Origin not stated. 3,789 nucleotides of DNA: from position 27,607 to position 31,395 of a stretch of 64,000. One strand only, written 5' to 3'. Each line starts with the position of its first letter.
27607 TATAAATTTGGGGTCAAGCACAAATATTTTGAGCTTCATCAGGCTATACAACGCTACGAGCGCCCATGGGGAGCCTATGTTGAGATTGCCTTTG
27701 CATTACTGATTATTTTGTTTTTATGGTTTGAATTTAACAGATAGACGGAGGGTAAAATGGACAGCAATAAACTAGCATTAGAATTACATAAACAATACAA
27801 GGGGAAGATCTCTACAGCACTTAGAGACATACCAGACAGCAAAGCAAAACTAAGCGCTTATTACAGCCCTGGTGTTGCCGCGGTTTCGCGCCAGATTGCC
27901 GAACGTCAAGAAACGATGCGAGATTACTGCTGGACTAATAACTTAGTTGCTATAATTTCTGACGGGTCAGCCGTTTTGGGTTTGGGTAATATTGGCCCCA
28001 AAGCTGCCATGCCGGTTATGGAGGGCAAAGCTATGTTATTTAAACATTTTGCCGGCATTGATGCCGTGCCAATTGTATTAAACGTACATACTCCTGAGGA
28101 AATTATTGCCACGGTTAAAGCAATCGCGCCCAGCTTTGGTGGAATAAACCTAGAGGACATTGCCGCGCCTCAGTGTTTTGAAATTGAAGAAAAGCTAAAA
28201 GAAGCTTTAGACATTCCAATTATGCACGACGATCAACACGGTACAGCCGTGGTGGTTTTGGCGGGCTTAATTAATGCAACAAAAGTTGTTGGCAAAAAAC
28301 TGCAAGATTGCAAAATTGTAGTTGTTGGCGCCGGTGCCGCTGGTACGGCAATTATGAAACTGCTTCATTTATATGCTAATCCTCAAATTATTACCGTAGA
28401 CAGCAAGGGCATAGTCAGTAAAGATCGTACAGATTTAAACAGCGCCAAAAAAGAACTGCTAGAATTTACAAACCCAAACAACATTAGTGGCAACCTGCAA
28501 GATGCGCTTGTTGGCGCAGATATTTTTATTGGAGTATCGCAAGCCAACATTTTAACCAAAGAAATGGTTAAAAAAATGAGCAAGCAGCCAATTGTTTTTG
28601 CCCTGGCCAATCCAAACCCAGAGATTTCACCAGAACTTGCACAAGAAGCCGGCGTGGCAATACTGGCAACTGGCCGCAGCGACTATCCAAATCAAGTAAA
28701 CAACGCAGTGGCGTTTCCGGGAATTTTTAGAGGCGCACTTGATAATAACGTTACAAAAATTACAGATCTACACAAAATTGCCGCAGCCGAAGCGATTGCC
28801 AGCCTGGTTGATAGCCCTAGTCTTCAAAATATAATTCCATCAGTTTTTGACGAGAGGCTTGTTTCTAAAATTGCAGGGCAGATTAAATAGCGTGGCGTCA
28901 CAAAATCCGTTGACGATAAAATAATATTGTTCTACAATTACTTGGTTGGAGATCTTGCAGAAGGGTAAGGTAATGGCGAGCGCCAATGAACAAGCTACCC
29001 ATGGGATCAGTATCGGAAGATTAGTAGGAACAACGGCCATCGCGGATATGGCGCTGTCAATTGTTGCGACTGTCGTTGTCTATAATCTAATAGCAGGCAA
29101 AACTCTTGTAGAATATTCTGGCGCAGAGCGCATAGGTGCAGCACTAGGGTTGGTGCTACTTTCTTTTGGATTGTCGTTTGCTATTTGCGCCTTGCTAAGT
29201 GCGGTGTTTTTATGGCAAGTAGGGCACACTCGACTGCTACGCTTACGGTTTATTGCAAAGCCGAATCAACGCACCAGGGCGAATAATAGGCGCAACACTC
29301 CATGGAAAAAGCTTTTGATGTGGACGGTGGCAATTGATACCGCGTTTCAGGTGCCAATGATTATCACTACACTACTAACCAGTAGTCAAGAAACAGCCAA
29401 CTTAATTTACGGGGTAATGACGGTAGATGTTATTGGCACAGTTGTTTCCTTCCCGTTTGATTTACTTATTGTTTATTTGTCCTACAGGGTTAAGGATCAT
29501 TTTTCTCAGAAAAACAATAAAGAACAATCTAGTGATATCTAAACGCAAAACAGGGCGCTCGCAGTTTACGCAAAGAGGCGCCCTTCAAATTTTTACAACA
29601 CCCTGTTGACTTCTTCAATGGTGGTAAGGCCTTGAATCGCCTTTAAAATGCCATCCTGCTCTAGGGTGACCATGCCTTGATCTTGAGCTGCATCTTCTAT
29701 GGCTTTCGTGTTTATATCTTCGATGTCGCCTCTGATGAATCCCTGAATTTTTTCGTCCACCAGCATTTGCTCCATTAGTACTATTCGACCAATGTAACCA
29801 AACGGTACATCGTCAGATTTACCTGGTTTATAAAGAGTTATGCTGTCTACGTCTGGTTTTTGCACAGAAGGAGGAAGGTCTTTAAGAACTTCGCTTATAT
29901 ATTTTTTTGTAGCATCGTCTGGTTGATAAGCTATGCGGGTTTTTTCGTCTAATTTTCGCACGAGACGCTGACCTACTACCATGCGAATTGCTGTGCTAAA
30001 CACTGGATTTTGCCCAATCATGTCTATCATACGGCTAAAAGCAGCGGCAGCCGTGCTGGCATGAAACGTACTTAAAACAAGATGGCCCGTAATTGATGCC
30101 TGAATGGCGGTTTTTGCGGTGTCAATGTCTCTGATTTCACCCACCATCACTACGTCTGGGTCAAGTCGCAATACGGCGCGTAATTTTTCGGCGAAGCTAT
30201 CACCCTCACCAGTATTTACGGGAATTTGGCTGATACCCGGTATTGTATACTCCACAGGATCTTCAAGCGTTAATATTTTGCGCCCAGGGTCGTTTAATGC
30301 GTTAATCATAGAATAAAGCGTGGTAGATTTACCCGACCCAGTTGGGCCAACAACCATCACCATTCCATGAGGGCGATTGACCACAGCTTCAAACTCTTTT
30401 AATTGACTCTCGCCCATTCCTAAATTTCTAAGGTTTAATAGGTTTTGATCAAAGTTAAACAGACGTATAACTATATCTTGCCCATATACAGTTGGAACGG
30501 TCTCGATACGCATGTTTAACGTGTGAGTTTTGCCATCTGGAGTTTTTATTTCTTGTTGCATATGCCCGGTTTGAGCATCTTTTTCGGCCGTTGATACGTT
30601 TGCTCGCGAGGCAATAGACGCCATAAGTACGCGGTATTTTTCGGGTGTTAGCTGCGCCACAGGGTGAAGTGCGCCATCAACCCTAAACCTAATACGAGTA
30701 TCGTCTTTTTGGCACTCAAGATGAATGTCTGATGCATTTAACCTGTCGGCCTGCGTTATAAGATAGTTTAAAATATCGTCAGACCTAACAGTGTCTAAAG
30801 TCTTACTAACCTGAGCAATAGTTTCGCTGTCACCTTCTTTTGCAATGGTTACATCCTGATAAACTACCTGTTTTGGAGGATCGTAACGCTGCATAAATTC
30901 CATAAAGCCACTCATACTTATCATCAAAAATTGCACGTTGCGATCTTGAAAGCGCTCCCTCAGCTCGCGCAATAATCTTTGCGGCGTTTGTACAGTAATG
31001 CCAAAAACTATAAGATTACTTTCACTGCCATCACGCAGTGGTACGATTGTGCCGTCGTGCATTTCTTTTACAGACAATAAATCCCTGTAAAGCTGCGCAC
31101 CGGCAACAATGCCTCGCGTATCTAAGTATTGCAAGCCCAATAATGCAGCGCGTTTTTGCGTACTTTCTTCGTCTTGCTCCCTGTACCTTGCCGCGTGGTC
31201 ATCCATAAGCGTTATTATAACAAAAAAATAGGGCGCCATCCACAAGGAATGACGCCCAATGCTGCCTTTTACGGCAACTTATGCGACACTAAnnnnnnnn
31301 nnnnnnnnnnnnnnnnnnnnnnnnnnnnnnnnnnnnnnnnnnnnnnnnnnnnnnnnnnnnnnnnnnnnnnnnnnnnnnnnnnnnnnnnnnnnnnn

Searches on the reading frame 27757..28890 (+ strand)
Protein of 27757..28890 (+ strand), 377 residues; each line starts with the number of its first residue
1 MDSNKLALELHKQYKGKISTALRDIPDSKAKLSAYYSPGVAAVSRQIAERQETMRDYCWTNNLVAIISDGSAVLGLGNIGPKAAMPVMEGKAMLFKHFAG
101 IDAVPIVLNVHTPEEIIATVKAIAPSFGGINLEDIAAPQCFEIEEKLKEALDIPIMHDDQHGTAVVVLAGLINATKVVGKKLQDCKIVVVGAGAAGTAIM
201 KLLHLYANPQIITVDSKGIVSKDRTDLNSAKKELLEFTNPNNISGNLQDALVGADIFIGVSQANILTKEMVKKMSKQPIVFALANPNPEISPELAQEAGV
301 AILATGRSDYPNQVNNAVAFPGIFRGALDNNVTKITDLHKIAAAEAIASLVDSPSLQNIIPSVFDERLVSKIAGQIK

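Call 22: search_protein_families(library=pfam, proteins=[window:27757-28890:+], max_evalue=0.01)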
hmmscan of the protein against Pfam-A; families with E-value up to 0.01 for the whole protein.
window:27757-28890:+ (377 aa): 6 families
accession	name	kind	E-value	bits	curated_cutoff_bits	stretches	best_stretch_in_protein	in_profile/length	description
PF00390.24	malic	-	1.1e-28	100.7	23.1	1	29-148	17-182/182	Malic enzyme, N-terminal domain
PF03949.21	Malic_M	-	5.9e-27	95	23.5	1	162-370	3-246/258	Malic enzyme, NAD binding domain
PF01488.26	Shikimate_DH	-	2.4e-05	24.9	24.3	1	176-300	5-127/138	Shikimate / quinate 5-dehydrogenase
PF01262.27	AlaDh_PNT_C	-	0.00024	21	23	1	179-284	25-129/214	Alanine dehydrogenase/PNT, C-terminal domain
PF02826.25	2-Hacid_dh_C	-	0.00031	20.6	25.1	0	173-229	25-80/178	D-isomer specific 2-hydroxyacid dehydrogenase, NAD binding domain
PF13241.12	NAD_binding_7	-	0.0059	17.6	22.1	0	181-281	4-89/104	Putative NAD(P)-binding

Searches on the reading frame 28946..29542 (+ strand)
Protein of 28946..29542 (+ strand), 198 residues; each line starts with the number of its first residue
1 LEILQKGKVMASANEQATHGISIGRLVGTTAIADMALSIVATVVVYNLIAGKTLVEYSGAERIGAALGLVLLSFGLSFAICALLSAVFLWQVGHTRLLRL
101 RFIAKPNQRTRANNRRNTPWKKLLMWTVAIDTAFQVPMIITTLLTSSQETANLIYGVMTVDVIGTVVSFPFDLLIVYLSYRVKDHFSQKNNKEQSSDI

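Call 22: search_protein_families(library=pfam, proteins=[window:28946-29542:+], max_evalue=0.01)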
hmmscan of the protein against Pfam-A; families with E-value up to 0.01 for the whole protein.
window:28946-29542:+ (198 aa): 1 family
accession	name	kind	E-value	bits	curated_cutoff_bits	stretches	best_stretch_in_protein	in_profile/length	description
PF20563.3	DUF6773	-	0.0089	16.3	27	0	120-197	84-162/163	Family of unknown function (DUF6773)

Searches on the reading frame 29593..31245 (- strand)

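Call 22: search_protein_families(library=pfam, proteins=[window:29593-31245:-], max_evalue=0.01)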
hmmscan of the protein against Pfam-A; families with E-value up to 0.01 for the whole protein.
window:29593-31245:- (550 aa): 10 families
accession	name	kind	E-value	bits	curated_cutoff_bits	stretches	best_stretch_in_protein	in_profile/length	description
PF00437.27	T2SSE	-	1.8e-92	310.3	24.9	1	158-548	11-370/370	Type II/IV secretion system protein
PF25199.1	nSTAND_NTPase5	-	9.4e-05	22.7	34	1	289-340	37-89/145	Novel STAND NTPase 5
PF01580.24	FtsK_SpoIIIE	-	0.00024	21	24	1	292-317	39-63/221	FtsK/SpoIIIE family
PF13086.12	AAA_11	-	0.00028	21.2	27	1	279-325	4-56/257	AAA domain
PF13604.12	AAA_30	-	0.00028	21.1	27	1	278-326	3-51/191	AAA domain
PF13191.12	AAA_16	-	0.00049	21.1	32.6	1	284-341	11-64/167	AAA ATPase domain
PF13401.12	AAA_22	-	0.00063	20.5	27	1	292-320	4-32/130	AAA domain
PF13555.12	AAA_29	-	0.0026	17.9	27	1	290-314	19-43/61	P-loop containing region of AAA domain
PF20720.3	nSTAND3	-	0.0057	16.8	27.2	0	293-331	17-55/155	Novel STAND NTPase 3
PF00910.28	RNA_helicase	-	0.0095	16.9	21.5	0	296-319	1-24/105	RNA helicase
